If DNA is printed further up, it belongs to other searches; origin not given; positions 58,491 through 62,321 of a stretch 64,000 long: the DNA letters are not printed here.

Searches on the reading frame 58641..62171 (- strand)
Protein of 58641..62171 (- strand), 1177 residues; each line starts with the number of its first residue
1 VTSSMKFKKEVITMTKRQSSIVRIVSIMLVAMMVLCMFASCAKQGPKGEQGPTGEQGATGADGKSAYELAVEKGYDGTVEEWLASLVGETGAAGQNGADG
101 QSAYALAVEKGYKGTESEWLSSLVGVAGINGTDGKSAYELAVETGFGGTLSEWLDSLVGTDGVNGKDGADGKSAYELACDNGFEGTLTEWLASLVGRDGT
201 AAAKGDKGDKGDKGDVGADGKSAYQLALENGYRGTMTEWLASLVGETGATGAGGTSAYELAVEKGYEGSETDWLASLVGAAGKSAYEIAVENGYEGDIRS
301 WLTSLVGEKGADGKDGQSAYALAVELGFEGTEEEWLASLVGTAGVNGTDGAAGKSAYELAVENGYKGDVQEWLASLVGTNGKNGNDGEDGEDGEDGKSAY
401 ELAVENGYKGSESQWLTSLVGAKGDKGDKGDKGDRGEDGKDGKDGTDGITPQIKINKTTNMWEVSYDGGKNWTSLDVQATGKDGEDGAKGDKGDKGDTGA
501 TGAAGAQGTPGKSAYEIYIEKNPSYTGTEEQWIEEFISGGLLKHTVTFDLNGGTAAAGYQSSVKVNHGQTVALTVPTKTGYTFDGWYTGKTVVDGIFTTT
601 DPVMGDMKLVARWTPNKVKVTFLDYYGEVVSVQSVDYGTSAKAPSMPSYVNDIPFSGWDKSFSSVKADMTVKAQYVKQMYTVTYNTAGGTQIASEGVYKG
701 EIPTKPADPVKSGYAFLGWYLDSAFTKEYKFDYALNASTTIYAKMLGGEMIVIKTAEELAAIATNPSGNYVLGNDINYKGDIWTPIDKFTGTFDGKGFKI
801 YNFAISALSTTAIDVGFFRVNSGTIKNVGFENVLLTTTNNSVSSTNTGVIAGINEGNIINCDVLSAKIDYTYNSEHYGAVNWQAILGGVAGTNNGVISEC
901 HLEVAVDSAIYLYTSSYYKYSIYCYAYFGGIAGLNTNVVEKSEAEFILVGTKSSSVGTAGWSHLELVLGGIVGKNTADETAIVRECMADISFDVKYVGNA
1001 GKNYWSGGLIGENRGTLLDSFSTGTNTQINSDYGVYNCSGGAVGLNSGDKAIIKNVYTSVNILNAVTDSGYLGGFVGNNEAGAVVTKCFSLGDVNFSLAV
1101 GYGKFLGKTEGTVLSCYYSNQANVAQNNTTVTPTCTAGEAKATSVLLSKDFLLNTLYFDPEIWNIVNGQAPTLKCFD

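Call 62: search_protein_families(library=pfam, proteins=[window:58641-62171:-], max_evalue=0.00001)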
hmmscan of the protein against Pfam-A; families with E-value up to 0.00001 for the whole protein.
window:58641-62171:- (1177 aa): 3 families
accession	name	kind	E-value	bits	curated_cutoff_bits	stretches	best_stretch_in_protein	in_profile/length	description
PF09479.16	Flg_new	-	1.4e-32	112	27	2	680-744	1-65/65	Listeria-Bacteroides repeat domain (List_Bact_rpt)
PF01391.23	Collagen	-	3.7e-11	43.1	27.2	0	481-512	19-50/60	Collagen triple helix repeat (20 copies)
PF07581.17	Glug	-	8.4e-09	35.7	20.5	0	1069-1095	2-28/28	The GLUG motif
